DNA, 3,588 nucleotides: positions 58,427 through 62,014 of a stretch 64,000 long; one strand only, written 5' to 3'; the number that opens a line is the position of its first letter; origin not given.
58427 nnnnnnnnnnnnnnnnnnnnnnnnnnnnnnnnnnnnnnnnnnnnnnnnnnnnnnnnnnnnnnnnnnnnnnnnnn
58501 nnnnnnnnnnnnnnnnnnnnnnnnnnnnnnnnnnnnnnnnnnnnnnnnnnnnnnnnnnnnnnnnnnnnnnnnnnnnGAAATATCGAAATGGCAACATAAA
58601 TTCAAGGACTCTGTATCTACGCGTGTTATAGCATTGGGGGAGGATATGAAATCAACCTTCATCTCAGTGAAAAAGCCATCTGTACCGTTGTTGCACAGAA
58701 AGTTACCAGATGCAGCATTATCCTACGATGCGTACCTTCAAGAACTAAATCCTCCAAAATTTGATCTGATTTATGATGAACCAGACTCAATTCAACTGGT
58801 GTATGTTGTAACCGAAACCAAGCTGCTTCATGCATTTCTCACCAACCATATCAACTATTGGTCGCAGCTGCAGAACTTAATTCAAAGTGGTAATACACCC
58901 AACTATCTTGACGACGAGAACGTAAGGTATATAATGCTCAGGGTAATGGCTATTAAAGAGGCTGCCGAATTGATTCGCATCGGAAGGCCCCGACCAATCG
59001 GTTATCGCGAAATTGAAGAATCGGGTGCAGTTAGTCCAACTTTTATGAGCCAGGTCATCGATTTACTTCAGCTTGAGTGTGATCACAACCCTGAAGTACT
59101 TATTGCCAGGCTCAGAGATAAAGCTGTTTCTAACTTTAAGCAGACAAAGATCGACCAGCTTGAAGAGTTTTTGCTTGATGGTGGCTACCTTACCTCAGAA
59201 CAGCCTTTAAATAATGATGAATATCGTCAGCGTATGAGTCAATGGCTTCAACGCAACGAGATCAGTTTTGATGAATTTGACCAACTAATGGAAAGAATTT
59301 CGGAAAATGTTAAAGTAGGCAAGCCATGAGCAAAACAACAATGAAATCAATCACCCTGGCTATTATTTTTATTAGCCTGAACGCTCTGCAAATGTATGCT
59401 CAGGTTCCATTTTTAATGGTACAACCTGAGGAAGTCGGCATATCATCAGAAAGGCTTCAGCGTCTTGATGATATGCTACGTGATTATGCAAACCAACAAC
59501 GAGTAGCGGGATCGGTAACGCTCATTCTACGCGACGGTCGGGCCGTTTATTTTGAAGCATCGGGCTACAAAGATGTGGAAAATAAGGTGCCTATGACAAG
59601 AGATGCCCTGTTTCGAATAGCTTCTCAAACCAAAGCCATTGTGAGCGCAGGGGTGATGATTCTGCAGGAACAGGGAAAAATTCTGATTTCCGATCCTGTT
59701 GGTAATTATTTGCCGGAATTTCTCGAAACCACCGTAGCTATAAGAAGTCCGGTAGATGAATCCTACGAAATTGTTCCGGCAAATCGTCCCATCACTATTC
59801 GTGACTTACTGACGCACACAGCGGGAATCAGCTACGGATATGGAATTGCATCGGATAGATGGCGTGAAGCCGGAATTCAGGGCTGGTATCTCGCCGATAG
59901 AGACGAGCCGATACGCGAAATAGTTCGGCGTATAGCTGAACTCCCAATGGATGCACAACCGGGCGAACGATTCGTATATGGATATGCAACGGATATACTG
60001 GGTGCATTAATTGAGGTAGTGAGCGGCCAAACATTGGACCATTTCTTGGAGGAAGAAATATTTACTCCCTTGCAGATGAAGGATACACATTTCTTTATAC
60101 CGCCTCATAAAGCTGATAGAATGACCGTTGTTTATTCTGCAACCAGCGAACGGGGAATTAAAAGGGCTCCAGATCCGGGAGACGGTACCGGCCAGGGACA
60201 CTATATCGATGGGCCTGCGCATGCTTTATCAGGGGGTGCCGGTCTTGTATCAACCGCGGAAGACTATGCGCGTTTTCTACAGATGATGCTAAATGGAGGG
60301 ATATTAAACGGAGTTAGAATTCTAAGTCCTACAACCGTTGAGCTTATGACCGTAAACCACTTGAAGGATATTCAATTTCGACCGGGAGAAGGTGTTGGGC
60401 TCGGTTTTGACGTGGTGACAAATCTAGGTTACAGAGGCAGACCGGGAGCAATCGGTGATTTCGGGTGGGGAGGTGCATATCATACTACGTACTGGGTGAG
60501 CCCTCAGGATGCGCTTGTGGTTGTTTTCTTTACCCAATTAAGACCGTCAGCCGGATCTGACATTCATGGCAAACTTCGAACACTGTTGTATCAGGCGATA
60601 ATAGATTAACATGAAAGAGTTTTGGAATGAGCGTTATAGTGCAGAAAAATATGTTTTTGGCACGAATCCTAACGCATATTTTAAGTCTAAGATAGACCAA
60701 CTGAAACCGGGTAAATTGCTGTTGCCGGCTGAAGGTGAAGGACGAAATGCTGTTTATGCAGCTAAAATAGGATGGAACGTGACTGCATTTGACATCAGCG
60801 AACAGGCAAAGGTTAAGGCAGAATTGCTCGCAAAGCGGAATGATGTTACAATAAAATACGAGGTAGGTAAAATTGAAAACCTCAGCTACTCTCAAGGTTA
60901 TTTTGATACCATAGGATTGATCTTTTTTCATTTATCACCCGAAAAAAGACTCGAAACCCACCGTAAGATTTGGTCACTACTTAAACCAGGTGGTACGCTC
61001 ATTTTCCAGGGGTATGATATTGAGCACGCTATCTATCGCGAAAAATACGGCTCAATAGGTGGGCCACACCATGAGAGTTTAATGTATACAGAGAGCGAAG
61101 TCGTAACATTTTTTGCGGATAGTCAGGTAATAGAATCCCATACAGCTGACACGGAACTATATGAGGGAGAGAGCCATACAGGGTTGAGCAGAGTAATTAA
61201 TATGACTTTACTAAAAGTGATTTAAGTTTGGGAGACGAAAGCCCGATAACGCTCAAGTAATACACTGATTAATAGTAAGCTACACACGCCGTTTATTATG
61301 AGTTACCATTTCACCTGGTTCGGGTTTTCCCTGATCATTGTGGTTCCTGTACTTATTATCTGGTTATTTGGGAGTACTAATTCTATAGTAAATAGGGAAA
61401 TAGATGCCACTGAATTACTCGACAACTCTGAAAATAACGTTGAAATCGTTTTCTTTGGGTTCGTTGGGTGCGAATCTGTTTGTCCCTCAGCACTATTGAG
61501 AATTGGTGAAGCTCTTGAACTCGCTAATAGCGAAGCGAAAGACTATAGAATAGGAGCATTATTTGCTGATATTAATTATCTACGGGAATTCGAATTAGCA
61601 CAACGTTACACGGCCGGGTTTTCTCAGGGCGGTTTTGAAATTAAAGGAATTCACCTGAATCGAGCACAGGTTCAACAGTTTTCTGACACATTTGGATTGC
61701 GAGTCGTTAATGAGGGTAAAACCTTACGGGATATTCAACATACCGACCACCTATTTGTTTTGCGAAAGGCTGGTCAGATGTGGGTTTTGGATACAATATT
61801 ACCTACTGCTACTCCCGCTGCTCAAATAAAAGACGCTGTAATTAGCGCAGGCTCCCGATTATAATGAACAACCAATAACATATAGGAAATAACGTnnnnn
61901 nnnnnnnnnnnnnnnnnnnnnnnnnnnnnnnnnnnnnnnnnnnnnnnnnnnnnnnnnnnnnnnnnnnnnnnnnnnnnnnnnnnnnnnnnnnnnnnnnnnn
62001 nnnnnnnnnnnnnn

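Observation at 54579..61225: Translationally coupled string: Mre11/SbcD-like nuclease, membrane-tethered Rad50-like ATPase, secreted beta-lactamase-fold hydrolase and SAM methyltransferase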

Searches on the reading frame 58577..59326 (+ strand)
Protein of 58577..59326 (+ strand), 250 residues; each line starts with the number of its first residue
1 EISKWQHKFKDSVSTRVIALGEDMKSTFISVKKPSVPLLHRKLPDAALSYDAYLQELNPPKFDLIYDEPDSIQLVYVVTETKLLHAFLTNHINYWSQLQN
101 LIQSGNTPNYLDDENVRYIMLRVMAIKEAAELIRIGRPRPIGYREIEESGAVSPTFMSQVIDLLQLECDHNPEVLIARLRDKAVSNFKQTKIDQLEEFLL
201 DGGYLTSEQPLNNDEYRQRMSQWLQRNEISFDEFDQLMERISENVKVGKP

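Call 46: predict_structure(alignment_id=A2)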
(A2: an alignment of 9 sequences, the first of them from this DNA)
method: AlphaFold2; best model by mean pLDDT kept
length: 250 residues; sequences in the alignment: 9
mean_pLDDT: 83.1   pTM: 0.70
mean pLDDT of the five models: 83.1, 82.9, 82.0, 82.0, 81.4
residues with pLDDT >= 90: 154; 70-90: 47; 50-70: 19; < 50: 30
segments of 3 or more residues with pLDDT < 50: 13-15, 17-40
pLDDT, mean of each block of 10 residues (from residue 1): 58 48 38 39 87 90 84 91 93 93 89 93 93 90 94 95 94 96 94 97 91 92 93 87 58
secondary structure, 60 per line:
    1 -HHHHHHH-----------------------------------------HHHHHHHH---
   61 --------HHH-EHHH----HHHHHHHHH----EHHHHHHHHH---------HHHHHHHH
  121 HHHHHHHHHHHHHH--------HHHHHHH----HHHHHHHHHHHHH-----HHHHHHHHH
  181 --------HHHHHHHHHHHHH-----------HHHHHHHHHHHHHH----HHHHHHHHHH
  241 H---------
elements in order: H2-8 H50-57 H81-89 H95-103 H113-134 H143-149 H154-166 H172-180 H189-201 H213-226 H231-241

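Call 49: fold_search(model_id=the predicted structure, library=pdb)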
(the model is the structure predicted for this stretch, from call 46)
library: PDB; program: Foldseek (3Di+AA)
matches with E <= 10: 93; with E <= 0.001: 0
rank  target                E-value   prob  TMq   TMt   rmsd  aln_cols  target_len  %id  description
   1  7ui2_A                1.1e+00  0.08  0.11  0.18  16.6       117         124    6  The crystal structure of 15kDa Phlebotomus papatasi salivary protein Ppsp15. (released 2023-04-05)
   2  7ui2_B                1.2e+00  0.07  0.11  0.18  16.6       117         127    6  The crystal structure of 15kDa Phlebotomus papatasi salivary protein Ppsp15. (released 2023-04-05)
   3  5x20_F                1.5e+00  0.06  0.13  0.16  18.1       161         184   11  The ternary structure of D-mandelate dehydrogenase with NADH and anilino(oxo)acetate (released 2017-04-05)
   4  7w5p_D                2.0e+00  0.04  0.10  0.08  10.5        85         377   13  Crystal Structure of the dioxygenase CcTet from Coprinopsis cinereain bound to 12bp N6-methyldeoxyadenine (6mA) contai (released 2022-03-30)
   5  3b0x                  2.5e+00  0.15  0.18  0.08   9.3        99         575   17  K263A mutant of PolX from Thermus thermophilus HB8 complexed with Ca-dGTP (released 2012-05-02)
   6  4f0t_A                2.8e+00  0.06  0.16  0.22  19.5       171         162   12  X-Ray Crystal Structure of Phycocyanin from Synechocystis sp. PCC 6803 (released 2013-03-06)
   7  4aq7_A                2.8e+00  0.06  0.14  0.05  17.9       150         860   12  Ternary complex of E. coli leucyl-tRNA synthetase, tRNA(leu) and leucyl-adenylate analogue in the aminoacylation confo (released 2012-06-13)
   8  7w5p_G                2.9e+00  0.03  0.10  0.08  10.6        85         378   13  Crystal Structure of the dioxygenase CcTet from Coprinopsis cinereain bound to 12bp N6-methyldeoxyadenine (6mA) contai (released 2022-03-30)
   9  3au2                  3.1e+00  0.13  0.17  0.08   9.1        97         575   18  DNA polymerase X from Thermus thermophilus HB8 complexed with Ca-dGTP (released 2012-01-25)
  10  5x20_D                3.1e+00  0.03  0.13  0.13  18.4       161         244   11  The ternary structure of D-mandelate dehydrogenase with NADH and anilino(oxo)acetate (released 2017-04-05)
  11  9n9j_J                3.6e+00  0.04  0.13  0.20  19.8       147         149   11  Structure of a GRP94 folding intermediate engaged with a CCDC134- and FKBP11-bound secretory translocon (released 2025-11-19)
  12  6r7o_B                3.6e+00  0.01  0.09  0.07  18.8       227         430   12  Crystal structure of the central region of human cohesin subunit STAG1 (released 2019-04-10)
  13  6w2q                  4.0e+00  0.04  0.12  0.15  19.8       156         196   16  Junction 34, DHR53-DHR4 (released 2020-04-15)
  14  3dyu_A                4.0e+00  0.02  0.13  0.10  20.5       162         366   15  Crystal structure of Snx9PX-BAR (230-595), H32 (released 2008-09-16)
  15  8jkk_D                4.0e+00  0.02  0.10  0.08  10.3        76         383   12  Crystal Structure of the dioxygenase CcTet from Coprinopsis cinerea bound to 12bp 5-methylcytosine (5mC) containing du (released 2024-03-06)
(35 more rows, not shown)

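Call 78: search_protein_families(library=pfam, alignment_id=A2, max_evalue=1)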
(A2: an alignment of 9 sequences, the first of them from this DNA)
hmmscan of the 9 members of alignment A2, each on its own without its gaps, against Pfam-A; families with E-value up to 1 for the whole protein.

A. member 1, seq(250 aa): 2 families
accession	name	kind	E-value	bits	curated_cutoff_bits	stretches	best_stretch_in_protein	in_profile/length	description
PF19963.4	VMAP-M1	-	0.034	15.2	25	1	169-243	31-96/113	vWA-MoxR associated protein middle region (VMAP-M) 1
PF13767.11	DUF4168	-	0.18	13.3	25.8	1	212-245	56-89/95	Domain of unknown function (DUF4168)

B. families by the number of members that match (of 9 scanned): 11 families
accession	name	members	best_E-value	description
PF02999.19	Borrelia_orfD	1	0.0092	Borrelia orf-D family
PF10437.14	Lip_prot_lig_C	1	0.022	Bacterial lipoate protein ligase C-terminus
PF00356.27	LacI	1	0.028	Bacterial regulatory proteins, lacI family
PF21862.1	CiaD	1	0.03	CiaD-like protein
PF19963.4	VMAP-M1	1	0.034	vWA-MoxR associated protein middle region (VMAP-M) 1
PF19026.7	UBA_HYPK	1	0.082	HYPK UBA domain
PF17830.6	STI1-HOP_DP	1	0.16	STI1/HOP, DP domain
PF13767.11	DUF4168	1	0.18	Domain of unknown function (DUF4168)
PF07488.18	Glyco_hydro_67M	1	0.19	Glycosyl hydrolase family 67 middle domain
PF05983.16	Med7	1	0.2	MED7 protein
PF05626.16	DUF790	1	0.24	Protein of unknown function (DUF790)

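Call 79: search_solved_structures(query=A2, max_evalue=10)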
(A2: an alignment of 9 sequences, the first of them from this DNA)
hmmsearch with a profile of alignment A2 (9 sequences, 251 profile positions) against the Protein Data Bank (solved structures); distinct sequences matched with E-value up to 10: 2.
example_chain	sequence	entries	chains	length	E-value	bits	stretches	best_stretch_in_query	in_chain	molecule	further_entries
6yqx_A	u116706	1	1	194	0.19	14.4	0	97-132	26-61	de novo designed TIM barrel DeNovoTIM13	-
7p12_A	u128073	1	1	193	0.29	13.8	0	97-132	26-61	DeNovoTIM13-SB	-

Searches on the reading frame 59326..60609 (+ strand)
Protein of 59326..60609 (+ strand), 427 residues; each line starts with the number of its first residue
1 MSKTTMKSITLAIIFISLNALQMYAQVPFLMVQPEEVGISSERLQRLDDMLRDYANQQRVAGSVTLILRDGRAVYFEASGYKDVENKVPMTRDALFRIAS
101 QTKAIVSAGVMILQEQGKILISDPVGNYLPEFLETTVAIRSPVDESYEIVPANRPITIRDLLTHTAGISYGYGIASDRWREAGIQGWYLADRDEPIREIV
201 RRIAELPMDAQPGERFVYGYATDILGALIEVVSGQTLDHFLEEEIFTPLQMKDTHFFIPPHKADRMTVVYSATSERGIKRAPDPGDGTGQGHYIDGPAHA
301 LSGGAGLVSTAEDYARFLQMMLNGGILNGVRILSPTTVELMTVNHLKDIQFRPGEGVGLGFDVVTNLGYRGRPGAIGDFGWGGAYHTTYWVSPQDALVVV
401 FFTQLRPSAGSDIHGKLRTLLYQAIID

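Call 3: search_protein_families(library=pfam, proteins=[window:59326-60609:+], max_evalue=0.01)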
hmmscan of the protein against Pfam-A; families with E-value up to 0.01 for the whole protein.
window:59326-60609:+ (427 aa): 1 family
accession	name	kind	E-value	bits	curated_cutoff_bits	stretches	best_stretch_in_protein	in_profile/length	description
PF00144.29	Beta-lactamase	-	1.2e-67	228.8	27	1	47-419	1-324/329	Beta-lactamase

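Call 4: search_protein_families(library=padloc, proteins=[window:59326-60609:+], max_evalue=0.01)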
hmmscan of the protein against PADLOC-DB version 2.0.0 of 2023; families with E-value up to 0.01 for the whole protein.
window:59326-60609:+ (427 aa): 0 families

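Call 5: search_protein_families(library=ncbifam, proteins=[window:59326-60609:+], max_evalue=0.01)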
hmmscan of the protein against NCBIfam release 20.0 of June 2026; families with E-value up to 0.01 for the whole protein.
window:59326-60609:+ (427 aa): 38 families (the best 25 are shown)
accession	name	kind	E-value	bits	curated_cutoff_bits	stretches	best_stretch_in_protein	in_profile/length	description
NF052559.1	MthAcHydAcmB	equivalog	1.2e-45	155.9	550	1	45-357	8-305/391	methyl acetate hydrolase AcmB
NF002968.0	PRK03642.1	equivalog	3.9e-34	118.2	385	1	6-404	1-394/432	penicillin binding protein PBP4B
NF007943.0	PRK10662.1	equivalog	9.1e-21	73.9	266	1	43-406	32-358/380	D-alanyl-D-alanine-carboxypeptidase/endopeptidase AmpH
NF038269.1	lipase_LipE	equivalog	1.7e-15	57.1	750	2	85-262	77-228/407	lipase LipE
NF052353.1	EstBLacLipLMycb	equivalog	2.1e-12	46.7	650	2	57-263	36-213/420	esterase/beta-lactamase LipL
NF009622.0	PRK13128.1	equivalog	1e-11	44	443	1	43-279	5-214/518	D-aminopeptidase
NF033085.1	bla_class_C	equivalog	6.4e-11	41.7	415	1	47-136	8-96/356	class C beta-lactamase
NF045925.1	3-sucCA_synth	equivalog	1.1e-10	40.7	800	1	11-261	8-218/498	3-succinylated cholic acid synthase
NF000185.2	BlaEC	exception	6.1e-10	38.6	850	1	54-132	35-112/377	BlaEC family class C beta-lactamase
NF041665.1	blaPSZ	exception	9.6e-10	38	850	1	47-132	31-115/379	PSZ family class C beta-lactamase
NF012173.1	CMY2-MIR-ACT-EC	exception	2.3e-08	33.3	680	1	55-132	40-116/380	CMY2/MIR/ACT/EC family class C beta-lactamase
NF045671.1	blaPNC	exception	3.7e-08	32.6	750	1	10-136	15-137/401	PNC family class C beta-lactamase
NF038238.1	blaBUT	exception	2.7e-07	30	850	1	48-132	35-118/383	BUT family class C beta-lactamase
NF038089.1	blaYRC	exception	5.9e-07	28.8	870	1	55-132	40-116/381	YRC family class C beta-lactamase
NF000191.1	CMY2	exception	6e-07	28.6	800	1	55-133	40-117/381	CMY-2 family class C beta-lactamase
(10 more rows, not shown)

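Call 28: find_related_loci(query=window:59326-60609:+, collection=genome_contigs, flank=10000)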
Query window:59326-60609:+ (427 aa) in genome_contigs; peptide patterns used: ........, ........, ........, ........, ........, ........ (x = any residue, [..] = any of these).
510 stretches matched a pattern; 472 encode a relative of the query (tblastn E <= 1e-3); the best 80 are kept; 80 distinct loci.
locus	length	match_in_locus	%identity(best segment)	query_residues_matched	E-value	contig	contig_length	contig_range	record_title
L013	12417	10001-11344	64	3-427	0e+0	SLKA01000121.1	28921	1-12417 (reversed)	MAG: Balneolales bacterium isolate CSSed165cm_257R1 CSSed16-5cm-2733, whole genome shotgun sequence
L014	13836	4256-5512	66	14-426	0e+0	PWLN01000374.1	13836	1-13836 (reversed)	MAG: Balneolaceae bacterium isolate CSSed10_244R1 CS-Sed10-C9919, whole genome shotgun sequence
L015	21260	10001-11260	67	6-425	0e+0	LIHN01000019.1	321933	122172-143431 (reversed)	MAG: Bacteroidetes bacterium HLUCCA01 ITZX_scaf_14, whole genome shotgun sequence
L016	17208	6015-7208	68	29-427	0e+0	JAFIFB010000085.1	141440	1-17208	MAG: Balneolaceae bacterium isolate coassembly_bin.53 k141_106901, whole genome shotgun sequence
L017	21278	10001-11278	63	1-427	0e+0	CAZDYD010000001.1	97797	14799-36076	MAG TPA_asm: uncultured Chitinophagales bacterium isolate binchicken_co324_24 genome assembly, contig: NODE_99_length_97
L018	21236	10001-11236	64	14-427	0e+0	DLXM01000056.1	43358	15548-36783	MAG TPA_asm: Bacteroidetes bacterium isolate UBA11400 contig_267045, whole genome shotgun sequence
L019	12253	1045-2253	69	26-427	0e+0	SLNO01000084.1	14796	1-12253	MAG: Balneolales bacterium isolate CSSed165cm_409 CSSed16-5cm-12368, whole genome shotgun sequence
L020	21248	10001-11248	66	7-425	0e+0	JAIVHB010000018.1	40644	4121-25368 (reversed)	MAG: Rhodothermaceae bacterium isolate MAG3 MTG3_1355, whole genome shotgun sequence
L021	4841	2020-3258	67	9-426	0e+0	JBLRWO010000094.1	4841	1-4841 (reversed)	MAG: Cyclonatronaceae bacterium isolate TamC05-13 NODE_94_length_4841_cov_3.570949, whole genome shotgun sequence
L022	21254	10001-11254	65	6-425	0e+0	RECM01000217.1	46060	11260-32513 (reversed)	MAG: Balneolaceae bacterium isolate DLM2.Bin41 NODE_694_length_46060_cov_8.89584, whole genome shotgun sequence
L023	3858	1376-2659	66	11-427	0e+0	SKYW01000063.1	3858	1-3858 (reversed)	MAG: Balneolales bacterium isolate CSSed162cmB_307 CSSed16-2cmB-135392, whole genome shotgun sequence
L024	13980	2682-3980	64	4-426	0e+0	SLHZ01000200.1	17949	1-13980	MAG: Balneolales bacterium isolate CSSed165cm_179 CSSed16-5cm-8246, whole genome shotgun sequence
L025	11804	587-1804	66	29-427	8e-180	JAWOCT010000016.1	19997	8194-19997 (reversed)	MAG: Cyclonatronaceae bacterium isolate BLK5-1.bin.7 k191_2431902, whole genome shotgun sequence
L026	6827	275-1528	64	6-425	2e-179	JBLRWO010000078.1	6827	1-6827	MAG: Cyclonatronaceae bacterium isolate TamC05-13 NODE_78_length_6827_cov_4.308000, whole genome shotgun sequence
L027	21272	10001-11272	62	1-425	3e-176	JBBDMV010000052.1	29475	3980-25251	MAG: Balneolales bacterium isolate LejiaB_44_15 Lejia_B_1883_length_29475_cov_8, whole genome shotgun sequence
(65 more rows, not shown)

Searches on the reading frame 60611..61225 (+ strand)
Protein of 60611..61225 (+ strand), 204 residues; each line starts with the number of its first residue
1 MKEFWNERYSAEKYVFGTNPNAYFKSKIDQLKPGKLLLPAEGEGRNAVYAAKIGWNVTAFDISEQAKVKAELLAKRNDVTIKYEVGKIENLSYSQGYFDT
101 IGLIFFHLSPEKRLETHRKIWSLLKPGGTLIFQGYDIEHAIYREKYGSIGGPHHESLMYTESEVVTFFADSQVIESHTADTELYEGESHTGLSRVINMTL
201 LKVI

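Call 3: search_protein_families(library=pfam, proteins=[window:60611-61225:+], max_evalue=0.01)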
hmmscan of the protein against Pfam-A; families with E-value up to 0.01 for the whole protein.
window:60611-61225:+ (204 aa): 7 families
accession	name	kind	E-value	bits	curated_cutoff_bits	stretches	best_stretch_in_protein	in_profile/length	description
PF13649.12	Methyltransf_25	-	3.3e-12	47.4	27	1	42-128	7-97/97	Methyltransferase domain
PF08241.18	Methyltransf_11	-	2.4e-11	44.5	21.2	1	42-132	6-95/95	Methyltransferase domain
PF03848.20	TehB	-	9.3e-08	32.2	20.4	1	7-128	6-128/193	Tellurite resistance protein TehB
PF13489.12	Methyltransf_23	-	6.8e-06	26.4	27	1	42-144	32-127/164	Methyltransferase domain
PF08242.18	Methyltransf_12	-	1.1e-05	26.5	30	1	42-130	6-98/98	Methyltransferase domain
PF13847.12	Methyltransf_31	-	2.8e-05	24.3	27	1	42-138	13-115/145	Methyltransferase domain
PF05724.17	TPMT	-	0.0002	21.5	26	1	2-69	3-74/218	Thiopurine S-methyltransferase (TPMT)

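Call 4: search_protein_families(library=padloc, proteins=[window:60611-61225:+], max_evalue=0.01)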
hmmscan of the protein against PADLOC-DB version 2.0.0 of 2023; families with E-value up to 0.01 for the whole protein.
window:60611-61225:+ (204 aa): 1 family
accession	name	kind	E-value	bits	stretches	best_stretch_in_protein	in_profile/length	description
PDLC04134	mad2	-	6e-10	36.5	1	39-138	298-400/492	mads_2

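Call 5: search_protein_families(library=ncbifam, proteins=[window:60611-61225:+], max_evalue=0.01)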
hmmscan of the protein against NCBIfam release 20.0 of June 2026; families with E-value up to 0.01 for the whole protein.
window:60611-61225:+ (204 aa): 16 families
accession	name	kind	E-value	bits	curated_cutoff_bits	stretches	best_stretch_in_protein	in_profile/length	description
NF045649.1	2X_seleno_MduS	exception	7.9e-09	34.9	380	1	2-173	8-183/338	methyltransferase domain-containing selenoprotein MduS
TIGR00477.1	tehB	equivalog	8.4e-08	31.8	219.5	1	7-128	49-170/238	tellurite resistance methyltransferase TehB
NF008992.0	PRK12335.1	equivalog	2.8e-07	30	303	1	7-101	98-190/289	SAM-dependent methyltransferase TehB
TIGR01983.1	UbiG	equivalog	8.1e-06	25.3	102.95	1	48-133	65-152/228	bifunctional 2-polyprenyl-6-hydroxyphenol methylase/3-demethylubiquinol 3-O-methyltransferase UbiG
NF043040.1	corrin_prot_MT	hypoth_equivalog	1.2e-05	24.9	180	1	42-131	51-146/216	corrinoid protein-associated methyltransferase CpaM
NF008405.0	PRK11207.1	equivalog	4.1e-05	23.1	218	1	7-97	6-96/198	tellurite resistance methyltransferase TehB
NF008264.0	PRK11036.1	equivalog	0.00011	21.7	366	1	38-143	50-158/261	tRNA uridine 5-oxyacetic acid(34) methyltransferase CmoM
NF007610.0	PRK10258.1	equivalog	0.0013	18.1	342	1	41-132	51-138/251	malonyl-ACP O-methyltransferase BioC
NF001790.0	PRK00517.3-3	equivalog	0.002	17.5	269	1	40-135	130-226/262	50S ribosomal protein L11 methyltransferase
NF041536.1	ArsM_DUF2284_UU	exception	0.002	16.6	575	1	42-132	86-180/459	arsenite methyltransferase/DUF2284 domain selenoprotein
NF041675.1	sarc_dimgly_tmase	equivalog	0.0022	18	550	1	26-133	59-170/278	sarcosine/dimethylglycine N-methyltransferase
NF041255.1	mycofact_MftM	equivalog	0.0032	16.8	200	1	47-108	154-217/289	mycofactocin oligosaccharide methyltransferase MftM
NF041820.1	daptide_MTase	equivalog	0.0038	16.7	175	0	33-182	37-192/243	daptide-type RiPP biosynthesis methyltransferase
TIGR01934.1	MenG_MenH_UbiE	subfamily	0.006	15.9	158.35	1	26-131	33-140/223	ubiquinone/menaquinone biosynthesis methyltransferase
TIGR02021.1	BchM-ChlM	equivalog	0.0061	16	158.9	1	42-101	64-122/218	magnesium protoporphyrin IX methyltransferase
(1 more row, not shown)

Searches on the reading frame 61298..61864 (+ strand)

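Call 3: search_protein_families(library=pfam, proteins=[window:61298-61864:+], max_evalue=0.01)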
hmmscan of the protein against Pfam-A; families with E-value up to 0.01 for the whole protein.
window:61298-61864:+ (188 aa): 1 family
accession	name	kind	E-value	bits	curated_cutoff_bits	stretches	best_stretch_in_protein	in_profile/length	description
PF02630.20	SCO1-SenC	-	1.1e-09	38.8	22.8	1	45-161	20-134/134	SCO1/SenC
